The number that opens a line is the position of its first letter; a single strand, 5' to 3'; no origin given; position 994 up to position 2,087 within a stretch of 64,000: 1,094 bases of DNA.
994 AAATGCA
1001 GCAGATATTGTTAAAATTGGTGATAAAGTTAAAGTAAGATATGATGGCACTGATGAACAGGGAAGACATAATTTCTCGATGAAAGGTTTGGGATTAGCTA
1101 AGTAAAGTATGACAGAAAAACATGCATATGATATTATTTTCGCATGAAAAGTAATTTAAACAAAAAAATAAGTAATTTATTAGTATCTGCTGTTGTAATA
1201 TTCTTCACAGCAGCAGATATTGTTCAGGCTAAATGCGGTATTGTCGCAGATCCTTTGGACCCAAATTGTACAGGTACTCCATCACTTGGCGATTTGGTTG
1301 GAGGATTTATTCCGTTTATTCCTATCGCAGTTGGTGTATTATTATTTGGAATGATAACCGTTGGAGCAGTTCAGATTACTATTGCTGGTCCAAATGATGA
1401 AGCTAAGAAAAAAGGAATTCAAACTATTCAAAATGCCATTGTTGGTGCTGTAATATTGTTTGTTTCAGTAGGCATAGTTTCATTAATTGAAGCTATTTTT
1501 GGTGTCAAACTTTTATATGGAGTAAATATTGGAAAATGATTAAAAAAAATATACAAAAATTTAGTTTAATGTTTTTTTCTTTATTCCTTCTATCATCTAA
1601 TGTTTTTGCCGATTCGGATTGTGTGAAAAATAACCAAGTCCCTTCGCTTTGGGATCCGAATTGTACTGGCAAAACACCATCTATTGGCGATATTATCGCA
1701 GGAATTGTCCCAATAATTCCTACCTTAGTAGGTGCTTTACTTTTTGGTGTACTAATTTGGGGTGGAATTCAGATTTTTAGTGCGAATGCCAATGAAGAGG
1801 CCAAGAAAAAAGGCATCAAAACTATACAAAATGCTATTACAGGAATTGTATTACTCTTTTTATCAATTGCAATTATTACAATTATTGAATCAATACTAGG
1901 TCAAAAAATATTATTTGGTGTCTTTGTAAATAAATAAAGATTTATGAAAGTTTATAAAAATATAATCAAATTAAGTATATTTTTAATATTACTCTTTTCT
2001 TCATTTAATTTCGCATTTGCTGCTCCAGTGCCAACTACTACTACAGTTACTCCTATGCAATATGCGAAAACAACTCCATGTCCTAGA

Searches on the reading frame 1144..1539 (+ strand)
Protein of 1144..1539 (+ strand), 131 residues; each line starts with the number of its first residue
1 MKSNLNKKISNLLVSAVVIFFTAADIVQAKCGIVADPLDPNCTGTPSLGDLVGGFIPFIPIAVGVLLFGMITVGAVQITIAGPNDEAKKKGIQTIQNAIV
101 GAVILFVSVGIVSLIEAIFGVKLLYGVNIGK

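Call 3: search_protein_families(library=pfam, proteins=[window:1144-1539:+], max_evalue=1)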
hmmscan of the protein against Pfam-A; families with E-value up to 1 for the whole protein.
window:1144-1539:+ (131 aa): 2 families
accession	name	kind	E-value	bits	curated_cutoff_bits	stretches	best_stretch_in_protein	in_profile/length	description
PF18895.5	T4SS_pilin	-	8.4e-07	29.4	26.6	1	61-115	18-71/71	Type IV secretion system pilin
PF10642.14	Tom5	-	0.2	12.1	26.1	1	88-108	17-37/46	Mitochondrial import receptor subunit or translocase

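Call 4: search_protein_families(library=ncbifam, proteins=[window:1144-1539:+], max_evalue=1)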
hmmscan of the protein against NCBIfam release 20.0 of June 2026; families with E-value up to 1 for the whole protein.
window:1144-1539:+ (131 aa): 1 family
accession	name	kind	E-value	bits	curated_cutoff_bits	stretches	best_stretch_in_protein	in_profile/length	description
NF045849.1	ICE_MMCAP2_0565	equivalog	0.2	11.3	40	1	61-118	19-79/80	Mbov_0395 family pilin-like conjugal transfer protein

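Call 73: search_protein_families(library=phrogs, proteins=[window:1144-1539:+], max_evalue=0.01)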
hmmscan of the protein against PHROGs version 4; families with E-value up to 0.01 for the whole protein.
window:1144-1539:+ (131 aa): 0 families

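Call 76: find_encoding_contigs(protein=window:1144-1539:+, flank=10000, max_places=2)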
Protein window:1144-1539:+ (131 aa): 2 contigs read that carry it; 2 places shown.
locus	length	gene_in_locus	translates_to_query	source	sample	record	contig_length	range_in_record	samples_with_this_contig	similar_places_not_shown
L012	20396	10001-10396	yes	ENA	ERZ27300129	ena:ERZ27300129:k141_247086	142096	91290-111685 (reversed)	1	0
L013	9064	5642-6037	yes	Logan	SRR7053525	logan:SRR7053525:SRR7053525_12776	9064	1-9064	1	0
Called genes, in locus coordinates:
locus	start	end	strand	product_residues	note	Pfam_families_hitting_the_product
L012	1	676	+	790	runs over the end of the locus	PF26449:DUF8128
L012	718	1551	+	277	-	-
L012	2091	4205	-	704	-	PF04851:ResIII, PF17757:UvrB_inter, PF27431:UvrB_3rd, PF00271:Helicase_C, PF12344:UvrB, PF02151:UVR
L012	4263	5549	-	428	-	PF13439:Glyco_transf_4 (faint)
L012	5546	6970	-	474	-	PF01743:PolyA_pol, PF12627:PolyA_pol_RNAbd, PF13735:tRNA_NucTran2_2 (faint), PF01966:HD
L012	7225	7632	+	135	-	PF00312:Ribosomal_S15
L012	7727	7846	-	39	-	-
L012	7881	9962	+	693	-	PF01138:RNase_PH, PF03725:RNase_PH_C (weak), PF03726:PNPase, PF01138:RNase_PH, PF22675:KH-I_KHDC4-BBP (faint), PF00013:KH_1, PF00575:S1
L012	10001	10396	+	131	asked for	PF18895:T4SS_pilin (weak)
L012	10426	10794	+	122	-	PF18895:T4SS_pilin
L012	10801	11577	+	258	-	-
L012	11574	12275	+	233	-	-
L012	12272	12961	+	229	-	-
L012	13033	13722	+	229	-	-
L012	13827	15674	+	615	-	-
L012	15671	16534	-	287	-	PF02899:Phage_int_SAM_1, PF13495:Phage_int_SAM_4 (weak), PF00589:Phage_integrase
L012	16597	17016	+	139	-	PF04977:DivIC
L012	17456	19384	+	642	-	PF06480:FtsH_ext (weak), PF05496:RuvB_N (weak), PF13191:AAA_16 (faint), PF00004:AAA, PF07728:AAA_5 (weak), PF23902:AAA_lid_PRS2_C (faint), PF17862:AAA_lid_3, PF01434:Peptidase_M41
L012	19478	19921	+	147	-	PF00293:NUDIX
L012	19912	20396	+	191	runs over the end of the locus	PF00929:RNase_T, PF21762:DEDDh_C (weak)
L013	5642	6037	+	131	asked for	PF18895:T4SS_pilin (weak)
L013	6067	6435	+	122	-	PF18895:T4SS_pilin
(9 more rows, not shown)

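Call 78: search_protein_families(library=pfam, proteins=[L012:2-673:+, L012:718-1551:+], max_evalue=0.01)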
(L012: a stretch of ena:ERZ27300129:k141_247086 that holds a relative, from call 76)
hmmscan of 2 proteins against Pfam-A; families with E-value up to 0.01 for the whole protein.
L012:2-673:+ (224 aa): 1 family
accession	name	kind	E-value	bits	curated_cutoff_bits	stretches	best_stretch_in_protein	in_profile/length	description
PF12696.13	TraG-D_C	-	0.00061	20.2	22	1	58-117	2-66/126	TraM recognition site of TraD and TraG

L012:718-1551:+ (277 aa): 1 family
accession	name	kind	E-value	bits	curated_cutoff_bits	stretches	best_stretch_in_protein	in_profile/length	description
PF12146.15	Hydrolase_4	-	0.00011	22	27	1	20-144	5-135/239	Serine aminopeptidase, S33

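Call 79: search_solved_structures(query=L012:2-673:+, max_evalue=1)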
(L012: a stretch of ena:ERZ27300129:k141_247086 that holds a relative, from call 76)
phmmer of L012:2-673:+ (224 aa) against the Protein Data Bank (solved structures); distinct sequences matched with E-value up to 1: 0.

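Call 80: search_protein_families(library=ncbifam, proteins=[L012:2-673:+], max_evalue=0.1)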
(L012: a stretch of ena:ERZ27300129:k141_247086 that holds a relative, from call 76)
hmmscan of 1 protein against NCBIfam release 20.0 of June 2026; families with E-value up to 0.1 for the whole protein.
L012:2-673:+ (224 aa): 2 families
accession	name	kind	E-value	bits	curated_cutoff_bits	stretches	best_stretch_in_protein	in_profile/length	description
TIGR03743.1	SXT_TraD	subfamily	0.00077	18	366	1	51-128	481-564/636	conjugative transfer system coupling protein TraD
NF045973.1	conju_CD1115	equivalog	0.014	14.3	250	1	30-118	263-358/442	VirD4-like conjugal transfer protein, CD1115 family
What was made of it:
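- On Pfam PF18895 T4SS_pilin (Patescibacteria VirB2-like pilins): A 790-aa DUF8128 protein that ends 9.3 kb upstream has sub-threshold TraG-D_C, TraD and VirD4-like hits (calls 76, 78, 80).
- The only lead is a weak, sub-threshold coupling-protein-like hit 9 kb upstream, outside the window (calls 78, 80).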

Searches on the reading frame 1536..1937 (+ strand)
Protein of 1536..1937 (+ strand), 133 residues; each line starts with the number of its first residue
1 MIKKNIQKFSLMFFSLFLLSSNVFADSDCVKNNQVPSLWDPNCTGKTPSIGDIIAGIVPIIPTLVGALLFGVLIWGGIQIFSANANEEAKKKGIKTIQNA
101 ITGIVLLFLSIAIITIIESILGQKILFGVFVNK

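Call 3: search_protein_families(library=pfam, proteins=[window:1536-1937:+], max_evalue=1)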
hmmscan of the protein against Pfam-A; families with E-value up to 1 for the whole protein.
window:1536-1937:+ (133 aa): 8 families
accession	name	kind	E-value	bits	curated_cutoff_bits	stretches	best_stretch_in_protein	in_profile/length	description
PF18895.5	T4SS_pilin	-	2.7e-08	34.2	26.6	1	49-116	4-70/71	Type IV secretion system pilin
PF12750.12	Maff2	-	0.011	16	27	1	57-110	7-61/70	Maff2 family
PF07127.16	Nodulin_late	-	0.019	15.7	30.4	1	11-45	12-50/54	Late nodulin domain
PF17247.7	DUF5316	-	0.05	13.8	28.7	1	54-118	8-65/74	Family of unknown function (DUF5316)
PF20087.4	DUF6479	-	0.27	12.1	25.4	0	48-74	19-44/120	Family of unknown function (DUF6479)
PF16081.10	Phage_holin_7_1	-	0.33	11.6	27.8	0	63-84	11-32/121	Mycobacterial 2 TMS Phage Holin (M2 Hol) Family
PF10642.14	Tom5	-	0.51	10.8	26.1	1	88-110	15-37/46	Mitochondrial import receptor subunit or translocase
PF09716.15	ETRAMP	-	0.8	10.2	29.1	0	11-101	6-44/81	Malarial early transcribed membrane protein (ETRAMP)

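Call 4: search_protein_families(library=ncbifam, proteins=[window:1536-1937:+], max_evalue=1)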
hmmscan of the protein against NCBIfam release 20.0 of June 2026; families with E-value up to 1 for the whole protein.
window:1536-1937:+ (133 aa): 1 family
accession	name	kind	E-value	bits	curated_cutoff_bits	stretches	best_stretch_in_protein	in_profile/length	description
NF045849.1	ICE_MMCAP2_0565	equivalog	4e-06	26.4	40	1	49-120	8-79/80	Mbov_0395 family pilin-like conjugal transfer protein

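Call 73: search_protein_families(library=phrogs, proteins=[window:1536-1937:+], max_evalue=0.01)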
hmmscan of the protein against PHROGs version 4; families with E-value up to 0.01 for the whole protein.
window:1536-1937:+ (133 aa): 0 families
